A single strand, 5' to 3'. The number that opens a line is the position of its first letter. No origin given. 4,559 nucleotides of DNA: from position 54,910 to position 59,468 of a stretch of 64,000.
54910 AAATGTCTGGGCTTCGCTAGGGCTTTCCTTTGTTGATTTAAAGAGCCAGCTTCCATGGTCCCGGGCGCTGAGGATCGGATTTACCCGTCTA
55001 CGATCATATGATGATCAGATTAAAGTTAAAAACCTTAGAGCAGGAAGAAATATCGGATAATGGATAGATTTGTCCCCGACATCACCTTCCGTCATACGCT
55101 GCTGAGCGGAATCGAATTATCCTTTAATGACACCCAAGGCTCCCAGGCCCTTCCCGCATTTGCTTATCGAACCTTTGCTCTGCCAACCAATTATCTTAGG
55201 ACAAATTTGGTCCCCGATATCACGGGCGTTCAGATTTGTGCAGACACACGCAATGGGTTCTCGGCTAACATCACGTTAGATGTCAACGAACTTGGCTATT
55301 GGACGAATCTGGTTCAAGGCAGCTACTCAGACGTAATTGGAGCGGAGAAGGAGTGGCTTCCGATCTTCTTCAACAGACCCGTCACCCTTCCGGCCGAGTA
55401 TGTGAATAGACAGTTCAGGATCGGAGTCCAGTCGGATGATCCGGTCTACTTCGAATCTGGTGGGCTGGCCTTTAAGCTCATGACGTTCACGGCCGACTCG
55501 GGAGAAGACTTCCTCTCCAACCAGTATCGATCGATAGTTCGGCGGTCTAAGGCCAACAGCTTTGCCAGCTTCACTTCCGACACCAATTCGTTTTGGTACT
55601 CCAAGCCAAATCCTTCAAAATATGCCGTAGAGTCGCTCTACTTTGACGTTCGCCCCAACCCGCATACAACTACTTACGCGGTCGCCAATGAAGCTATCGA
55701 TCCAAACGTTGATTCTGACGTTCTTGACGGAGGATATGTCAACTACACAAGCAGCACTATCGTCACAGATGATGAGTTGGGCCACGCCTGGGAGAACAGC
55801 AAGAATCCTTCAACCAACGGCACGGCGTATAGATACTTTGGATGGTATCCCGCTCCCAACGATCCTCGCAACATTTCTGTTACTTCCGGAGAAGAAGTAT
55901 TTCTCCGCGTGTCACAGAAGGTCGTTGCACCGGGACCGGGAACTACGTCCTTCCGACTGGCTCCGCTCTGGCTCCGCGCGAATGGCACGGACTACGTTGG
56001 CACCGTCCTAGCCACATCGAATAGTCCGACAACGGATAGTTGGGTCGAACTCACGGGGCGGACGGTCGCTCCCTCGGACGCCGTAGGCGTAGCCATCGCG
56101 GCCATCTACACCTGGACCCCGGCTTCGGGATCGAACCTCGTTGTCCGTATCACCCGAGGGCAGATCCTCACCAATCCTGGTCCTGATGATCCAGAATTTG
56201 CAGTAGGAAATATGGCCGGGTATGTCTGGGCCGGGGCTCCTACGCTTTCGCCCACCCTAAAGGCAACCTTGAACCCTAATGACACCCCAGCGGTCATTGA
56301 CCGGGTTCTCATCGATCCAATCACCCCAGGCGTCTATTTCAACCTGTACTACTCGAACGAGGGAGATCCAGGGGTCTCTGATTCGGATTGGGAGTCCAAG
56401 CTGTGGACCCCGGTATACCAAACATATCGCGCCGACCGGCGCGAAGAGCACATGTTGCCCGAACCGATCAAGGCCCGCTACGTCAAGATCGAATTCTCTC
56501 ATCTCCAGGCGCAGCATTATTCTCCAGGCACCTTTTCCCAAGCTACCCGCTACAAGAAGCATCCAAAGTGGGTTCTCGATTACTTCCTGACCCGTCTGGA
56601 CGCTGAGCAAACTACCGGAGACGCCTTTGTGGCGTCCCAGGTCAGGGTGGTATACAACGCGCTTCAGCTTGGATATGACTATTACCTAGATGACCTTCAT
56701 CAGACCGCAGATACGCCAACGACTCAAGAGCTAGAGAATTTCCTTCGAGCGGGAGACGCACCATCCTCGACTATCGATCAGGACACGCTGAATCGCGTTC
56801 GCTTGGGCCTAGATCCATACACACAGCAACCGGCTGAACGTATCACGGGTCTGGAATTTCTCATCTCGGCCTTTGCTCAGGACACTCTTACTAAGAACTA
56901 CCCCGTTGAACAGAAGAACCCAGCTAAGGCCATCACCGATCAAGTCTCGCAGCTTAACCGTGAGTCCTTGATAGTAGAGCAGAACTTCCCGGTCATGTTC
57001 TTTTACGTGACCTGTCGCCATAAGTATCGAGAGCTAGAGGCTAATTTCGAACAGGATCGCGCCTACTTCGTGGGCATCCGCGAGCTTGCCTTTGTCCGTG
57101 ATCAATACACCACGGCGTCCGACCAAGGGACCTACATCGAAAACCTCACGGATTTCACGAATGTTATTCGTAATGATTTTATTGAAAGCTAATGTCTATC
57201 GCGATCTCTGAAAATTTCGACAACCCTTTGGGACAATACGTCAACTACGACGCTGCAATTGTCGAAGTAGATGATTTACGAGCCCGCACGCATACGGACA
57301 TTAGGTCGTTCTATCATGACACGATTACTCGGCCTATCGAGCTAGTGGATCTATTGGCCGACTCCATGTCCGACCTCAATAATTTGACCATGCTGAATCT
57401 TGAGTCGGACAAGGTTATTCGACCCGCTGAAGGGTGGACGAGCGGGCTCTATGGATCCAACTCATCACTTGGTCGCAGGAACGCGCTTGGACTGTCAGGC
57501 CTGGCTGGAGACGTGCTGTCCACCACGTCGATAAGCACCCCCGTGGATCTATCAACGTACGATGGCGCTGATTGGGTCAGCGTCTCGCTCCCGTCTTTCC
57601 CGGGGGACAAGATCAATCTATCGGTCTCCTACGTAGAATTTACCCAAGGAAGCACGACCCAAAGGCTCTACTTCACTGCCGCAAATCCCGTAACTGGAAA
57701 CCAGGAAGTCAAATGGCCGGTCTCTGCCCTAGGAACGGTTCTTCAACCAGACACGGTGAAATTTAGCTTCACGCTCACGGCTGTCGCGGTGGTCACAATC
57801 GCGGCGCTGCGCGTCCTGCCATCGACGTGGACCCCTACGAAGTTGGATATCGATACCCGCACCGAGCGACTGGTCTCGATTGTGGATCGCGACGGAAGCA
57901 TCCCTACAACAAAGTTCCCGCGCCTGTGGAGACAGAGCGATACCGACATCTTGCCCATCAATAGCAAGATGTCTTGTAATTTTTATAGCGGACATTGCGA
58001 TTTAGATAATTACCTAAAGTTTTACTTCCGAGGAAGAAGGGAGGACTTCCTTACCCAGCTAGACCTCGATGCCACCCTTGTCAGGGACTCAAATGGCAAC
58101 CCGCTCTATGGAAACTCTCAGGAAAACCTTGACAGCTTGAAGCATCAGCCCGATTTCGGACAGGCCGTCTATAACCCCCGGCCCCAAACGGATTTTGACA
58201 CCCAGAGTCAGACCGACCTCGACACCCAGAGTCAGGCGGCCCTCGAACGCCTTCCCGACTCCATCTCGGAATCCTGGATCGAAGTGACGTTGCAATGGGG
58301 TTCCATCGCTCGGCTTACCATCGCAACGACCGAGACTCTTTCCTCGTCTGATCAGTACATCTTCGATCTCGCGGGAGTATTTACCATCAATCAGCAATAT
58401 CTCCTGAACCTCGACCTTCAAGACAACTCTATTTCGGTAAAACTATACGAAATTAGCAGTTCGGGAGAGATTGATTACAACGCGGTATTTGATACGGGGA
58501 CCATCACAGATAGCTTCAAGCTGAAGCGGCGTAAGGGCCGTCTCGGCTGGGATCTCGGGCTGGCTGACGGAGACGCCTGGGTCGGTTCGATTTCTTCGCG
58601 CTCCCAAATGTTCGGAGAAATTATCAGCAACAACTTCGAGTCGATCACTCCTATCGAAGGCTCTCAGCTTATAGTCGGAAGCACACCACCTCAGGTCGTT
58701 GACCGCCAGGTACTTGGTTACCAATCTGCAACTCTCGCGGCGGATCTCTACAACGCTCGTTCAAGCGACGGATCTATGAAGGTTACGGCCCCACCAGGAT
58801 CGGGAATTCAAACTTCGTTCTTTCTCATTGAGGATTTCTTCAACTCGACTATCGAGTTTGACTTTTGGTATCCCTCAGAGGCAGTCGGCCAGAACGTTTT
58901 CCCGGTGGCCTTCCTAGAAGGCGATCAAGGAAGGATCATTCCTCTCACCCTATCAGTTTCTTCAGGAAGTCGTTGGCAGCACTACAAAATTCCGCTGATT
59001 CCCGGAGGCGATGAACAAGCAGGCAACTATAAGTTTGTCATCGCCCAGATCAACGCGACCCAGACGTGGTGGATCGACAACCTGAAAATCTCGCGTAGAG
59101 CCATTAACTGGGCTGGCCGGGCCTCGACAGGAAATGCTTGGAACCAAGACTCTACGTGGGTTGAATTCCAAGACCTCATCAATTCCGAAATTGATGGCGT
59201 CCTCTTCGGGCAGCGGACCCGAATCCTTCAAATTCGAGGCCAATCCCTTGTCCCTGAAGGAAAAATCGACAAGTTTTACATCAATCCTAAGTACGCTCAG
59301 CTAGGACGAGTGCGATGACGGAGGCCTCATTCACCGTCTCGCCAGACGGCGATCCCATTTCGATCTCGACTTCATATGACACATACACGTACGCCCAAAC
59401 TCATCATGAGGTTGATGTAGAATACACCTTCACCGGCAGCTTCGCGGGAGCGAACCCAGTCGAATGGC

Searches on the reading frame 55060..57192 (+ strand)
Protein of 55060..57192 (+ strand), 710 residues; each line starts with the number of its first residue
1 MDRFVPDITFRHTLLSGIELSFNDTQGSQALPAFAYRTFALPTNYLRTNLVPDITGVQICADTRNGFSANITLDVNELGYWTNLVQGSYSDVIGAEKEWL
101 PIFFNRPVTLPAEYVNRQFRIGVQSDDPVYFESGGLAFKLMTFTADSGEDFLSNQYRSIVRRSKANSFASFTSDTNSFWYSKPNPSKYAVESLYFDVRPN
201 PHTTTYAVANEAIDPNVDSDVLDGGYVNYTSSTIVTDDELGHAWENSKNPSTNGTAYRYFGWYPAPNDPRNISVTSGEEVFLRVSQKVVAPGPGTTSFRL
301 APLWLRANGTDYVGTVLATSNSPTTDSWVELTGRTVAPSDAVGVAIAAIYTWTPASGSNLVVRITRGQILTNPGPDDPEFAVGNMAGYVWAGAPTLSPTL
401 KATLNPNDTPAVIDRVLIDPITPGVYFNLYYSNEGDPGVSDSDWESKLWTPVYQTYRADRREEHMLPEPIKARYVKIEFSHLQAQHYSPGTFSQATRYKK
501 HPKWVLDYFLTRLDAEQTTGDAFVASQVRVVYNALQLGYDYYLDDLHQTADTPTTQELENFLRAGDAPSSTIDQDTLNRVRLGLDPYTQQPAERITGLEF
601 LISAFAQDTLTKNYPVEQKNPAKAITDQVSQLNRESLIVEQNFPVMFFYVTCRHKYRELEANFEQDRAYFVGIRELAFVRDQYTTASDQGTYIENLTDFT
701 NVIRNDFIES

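Call 20: search_protein_families(library=phrogs, proteins=[window:55060-57192:+], max_evalue=0.001)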
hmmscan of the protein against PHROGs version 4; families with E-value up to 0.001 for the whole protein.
window:55060-57192:+ (710 aa): 1 family
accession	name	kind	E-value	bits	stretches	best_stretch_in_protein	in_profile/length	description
phrog_2840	-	tail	4.8e-12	45.3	1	435-502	496-562/1264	minor tail protein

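Call 40: search_protein_families(library=pfam, proteins=[window:55060-57192:+], max_evalue=0.05)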
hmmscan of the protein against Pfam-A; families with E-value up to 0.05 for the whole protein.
window:55060-57192:+ (710 aa): 1 family
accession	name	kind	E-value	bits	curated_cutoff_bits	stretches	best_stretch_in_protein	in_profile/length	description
PF00754.31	F5_F8_type_C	-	0.0091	16.6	28.2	0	449-481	77-114/127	F5/8 type C domain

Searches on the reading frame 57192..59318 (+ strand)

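Call 20: search_protein_families(library=phrogs, proteins=[window:57192-59318:+], max_evalue=0.001)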
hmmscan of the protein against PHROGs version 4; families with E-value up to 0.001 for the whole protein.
window:57192-59318:+ (708 aa): 0 families

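Call 40: search_protein_families(library=pfam, proteins=[window:57192-59318:+], max_evalue=0.05)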
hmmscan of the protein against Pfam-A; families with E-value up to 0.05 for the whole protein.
window:57192-59318:+ (708 aa): 1 family
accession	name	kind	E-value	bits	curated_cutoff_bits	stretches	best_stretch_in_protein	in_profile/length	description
PF24639.1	DUF7634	-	0.027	15.3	27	0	115-146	42-71/89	Domain of unknown function (DUF7634)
